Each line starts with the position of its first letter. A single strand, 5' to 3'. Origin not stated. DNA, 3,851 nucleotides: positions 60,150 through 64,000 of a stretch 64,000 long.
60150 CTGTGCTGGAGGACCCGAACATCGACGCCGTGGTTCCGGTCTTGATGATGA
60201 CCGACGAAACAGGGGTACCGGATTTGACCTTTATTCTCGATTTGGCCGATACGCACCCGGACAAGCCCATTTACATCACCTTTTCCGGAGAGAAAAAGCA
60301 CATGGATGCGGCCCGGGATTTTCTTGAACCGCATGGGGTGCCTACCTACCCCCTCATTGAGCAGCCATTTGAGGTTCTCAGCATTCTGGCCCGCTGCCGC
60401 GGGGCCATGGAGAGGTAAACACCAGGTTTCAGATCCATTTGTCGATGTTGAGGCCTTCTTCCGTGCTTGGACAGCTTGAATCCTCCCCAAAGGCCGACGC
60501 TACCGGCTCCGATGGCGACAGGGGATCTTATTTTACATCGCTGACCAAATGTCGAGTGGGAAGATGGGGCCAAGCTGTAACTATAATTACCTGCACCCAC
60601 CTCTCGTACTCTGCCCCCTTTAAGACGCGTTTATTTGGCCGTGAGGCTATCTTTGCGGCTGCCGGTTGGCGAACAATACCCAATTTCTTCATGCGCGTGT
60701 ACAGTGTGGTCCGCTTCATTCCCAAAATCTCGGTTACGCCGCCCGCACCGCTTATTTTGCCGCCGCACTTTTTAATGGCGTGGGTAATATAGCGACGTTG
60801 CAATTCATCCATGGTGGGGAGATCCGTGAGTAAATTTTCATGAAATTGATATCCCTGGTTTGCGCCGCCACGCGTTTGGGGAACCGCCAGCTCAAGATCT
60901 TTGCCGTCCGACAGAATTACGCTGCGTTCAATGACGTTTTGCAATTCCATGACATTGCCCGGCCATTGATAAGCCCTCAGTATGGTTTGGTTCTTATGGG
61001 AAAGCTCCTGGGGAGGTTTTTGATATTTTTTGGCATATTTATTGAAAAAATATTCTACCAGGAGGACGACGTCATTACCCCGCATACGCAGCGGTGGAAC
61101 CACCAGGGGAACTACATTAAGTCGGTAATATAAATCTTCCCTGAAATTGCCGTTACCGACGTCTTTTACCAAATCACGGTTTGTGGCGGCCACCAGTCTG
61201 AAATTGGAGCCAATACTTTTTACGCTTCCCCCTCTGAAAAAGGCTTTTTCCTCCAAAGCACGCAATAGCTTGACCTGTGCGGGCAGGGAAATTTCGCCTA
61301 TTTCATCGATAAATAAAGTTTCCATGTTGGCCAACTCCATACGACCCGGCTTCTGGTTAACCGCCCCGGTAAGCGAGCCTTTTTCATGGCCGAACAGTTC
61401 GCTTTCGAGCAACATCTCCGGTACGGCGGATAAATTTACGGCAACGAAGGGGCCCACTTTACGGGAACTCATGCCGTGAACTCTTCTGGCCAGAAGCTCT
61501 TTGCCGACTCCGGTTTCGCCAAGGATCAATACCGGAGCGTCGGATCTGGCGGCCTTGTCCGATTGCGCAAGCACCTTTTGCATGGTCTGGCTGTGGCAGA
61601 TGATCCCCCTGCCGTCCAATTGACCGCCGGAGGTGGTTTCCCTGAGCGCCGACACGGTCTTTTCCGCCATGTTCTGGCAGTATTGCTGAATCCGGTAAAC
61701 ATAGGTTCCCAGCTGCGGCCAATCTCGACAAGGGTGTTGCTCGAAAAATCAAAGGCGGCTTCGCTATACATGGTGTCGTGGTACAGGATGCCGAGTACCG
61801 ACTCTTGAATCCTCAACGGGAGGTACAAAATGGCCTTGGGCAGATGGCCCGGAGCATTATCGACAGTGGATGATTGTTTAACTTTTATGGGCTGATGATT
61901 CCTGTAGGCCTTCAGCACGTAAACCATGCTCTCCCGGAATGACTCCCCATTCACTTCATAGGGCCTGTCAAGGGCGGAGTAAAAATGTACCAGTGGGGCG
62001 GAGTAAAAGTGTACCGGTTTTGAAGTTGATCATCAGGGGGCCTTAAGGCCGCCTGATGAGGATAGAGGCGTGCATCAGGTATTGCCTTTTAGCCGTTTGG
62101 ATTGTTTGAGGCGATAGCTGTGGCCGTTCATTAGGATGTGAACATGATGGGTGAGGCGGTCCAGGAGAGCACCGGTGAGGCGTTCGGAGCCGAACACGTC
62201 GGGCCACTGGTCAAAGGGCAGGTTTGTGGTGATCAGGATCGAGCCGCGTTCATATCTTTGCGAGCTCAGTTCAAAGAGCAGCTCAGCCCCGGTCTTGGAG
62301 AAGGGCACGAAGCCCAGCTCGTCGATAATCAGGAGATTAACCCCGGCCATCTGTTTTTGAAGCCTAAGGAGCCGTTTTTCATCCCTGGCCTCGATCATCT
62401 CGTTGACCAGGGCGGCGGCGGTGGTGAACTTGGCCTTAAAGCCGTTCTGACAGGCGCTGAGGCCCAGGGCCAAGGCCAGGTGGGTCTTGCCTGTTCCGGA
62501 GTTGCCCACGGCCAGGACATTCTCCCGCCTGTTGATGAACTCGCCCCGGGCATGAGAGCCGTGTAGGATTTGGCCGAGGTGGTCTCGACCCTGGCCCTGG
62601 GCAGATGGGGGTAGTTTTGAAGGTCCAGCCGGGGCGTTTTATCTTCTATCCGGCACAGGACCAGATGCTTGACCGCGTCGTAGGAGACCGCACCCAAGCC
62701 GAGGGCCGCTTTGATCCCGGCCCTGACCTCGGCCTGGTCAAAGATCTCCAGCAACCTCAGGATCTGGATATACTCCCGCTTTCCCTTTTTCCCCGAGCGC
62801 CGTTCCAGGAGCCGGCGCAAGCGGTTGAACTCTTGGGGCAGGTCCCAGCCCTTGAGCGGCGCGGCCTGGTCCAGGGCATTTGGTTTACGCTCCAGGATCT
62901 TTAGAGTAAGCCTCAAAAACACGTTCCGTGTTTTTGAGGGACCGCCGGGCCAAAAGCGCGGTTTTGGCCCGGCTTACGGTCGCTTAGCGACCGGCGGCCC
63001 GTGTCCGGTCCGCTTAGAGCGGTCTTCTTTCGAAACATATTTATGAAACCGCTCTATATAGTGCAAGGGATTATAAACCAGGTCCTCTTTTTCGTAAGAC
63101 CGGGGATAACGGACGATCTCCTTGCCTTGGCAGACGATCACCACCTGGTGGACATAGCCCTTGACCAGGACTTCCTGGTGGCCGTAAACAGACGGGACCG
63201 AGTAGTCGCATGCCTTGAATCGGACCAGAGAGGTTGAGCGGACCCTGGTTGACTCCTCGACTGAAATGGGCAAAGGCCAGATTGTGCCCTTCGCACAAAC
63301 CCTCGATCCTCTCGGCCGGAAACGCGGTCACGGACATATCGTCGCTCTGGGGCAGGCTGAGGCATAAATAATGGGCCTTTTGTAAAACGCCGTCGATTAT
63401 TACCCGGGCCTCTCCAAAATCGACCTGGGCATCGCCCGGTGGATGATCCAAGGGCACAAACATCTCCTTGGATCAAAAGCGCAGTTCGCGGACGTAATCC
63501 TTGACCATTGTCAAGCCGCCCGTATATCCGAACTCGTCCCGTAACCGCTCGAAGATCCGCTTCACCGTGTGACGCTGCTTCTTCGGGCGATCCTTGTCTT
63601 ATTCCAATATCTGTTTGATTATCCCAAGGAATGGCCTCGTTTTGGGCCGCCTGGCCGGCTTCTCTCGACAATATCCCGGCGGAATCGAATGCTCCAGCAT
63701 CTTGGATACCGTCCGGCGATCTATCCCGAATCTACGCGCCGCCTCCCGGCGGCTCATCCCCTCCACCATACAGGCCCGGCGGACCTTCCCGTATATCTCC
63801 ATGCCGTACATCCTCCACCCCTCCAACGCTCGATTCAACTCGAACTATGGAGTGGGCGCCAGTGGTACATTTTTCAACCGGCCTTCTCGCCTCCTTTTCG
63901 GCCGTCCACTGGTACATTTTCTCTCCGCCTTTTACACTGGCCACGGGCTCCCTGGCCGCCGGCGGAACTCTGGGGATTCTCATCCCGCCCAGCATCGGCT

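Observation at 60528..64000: IS21-family insertion/deletion event leaves a sensor-less sigma-54 activator and an orphan dctM fragment at the island edge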

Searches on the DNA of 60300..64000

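Call 64: search_rna_families(source=window, start=60300, end=64000, threshold=evalue, max_evalue=0.1)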
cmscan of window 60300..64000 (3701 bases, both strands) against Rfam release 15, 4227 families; matches with E-value up to 0.1: 0.
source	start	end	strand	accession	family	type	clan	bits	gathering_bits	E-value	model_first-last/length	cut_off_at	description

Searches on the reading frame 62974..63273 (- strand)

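Call 5: search_protein_families(library=pfam, proteins=[window:62974-63273:-], max_evalue=0.01)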
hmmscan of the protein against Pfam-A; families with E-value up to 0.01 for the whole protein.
window:62974-63273:- (99 aa): 1 family
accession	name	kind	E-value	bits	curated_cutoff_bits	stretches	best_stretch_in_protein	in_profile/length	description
PF22483.2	Mu-transpos_C_2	-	6.4e-16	58.3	27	1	4-66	9-71/73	Mu transposase, C-terminal domain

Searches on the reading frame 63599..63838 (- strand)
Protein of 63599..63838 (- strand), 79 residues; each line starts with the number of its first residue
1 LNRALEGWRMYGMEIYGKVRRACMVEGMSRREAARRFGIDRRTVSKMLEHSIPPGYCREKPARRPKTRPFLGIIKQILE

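Call 5: search_protein_families(library=pfam, proteins=[window:63599-63838:-], max_evalue=0.01)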
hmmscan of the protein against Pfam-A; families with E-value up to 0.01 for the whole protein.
window:63599-63838:- (79 aa): 7 families
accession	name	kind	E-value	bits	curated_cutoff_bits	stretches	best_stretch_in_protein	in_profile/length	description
PF13518.12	HTH_28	-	2e-05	25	25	1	23-46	8-31/52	Helix-turn-helix domain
PF13384.12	HTH_23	-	4.3e-05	23.6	24.6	1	26-49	16-39/50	Homeodomain-like domain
PF05225.22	HTH_psq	-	0.00018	21.6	20.4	1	22-49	11-38/45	helix-turn-helix, Psq domain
PF08281.18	Sigma70_r4_2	-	0.00041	20.4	25.7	1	23-48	22-47/54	Sigma-70, region 4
PF04218.19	CENP-B_N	-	0.00079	19.5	21.2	1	26-50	21-45/53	CENP-B N-terminal DNA-binding domain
PF01381.28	HTH_3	-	0.0054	17.2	23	1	27-47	9-29/55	Helix-turn-helix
PF15943.11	YdaS_toxin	-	0.0059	16.8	30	1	20-59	2-42/65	Bacterial toxin YdaS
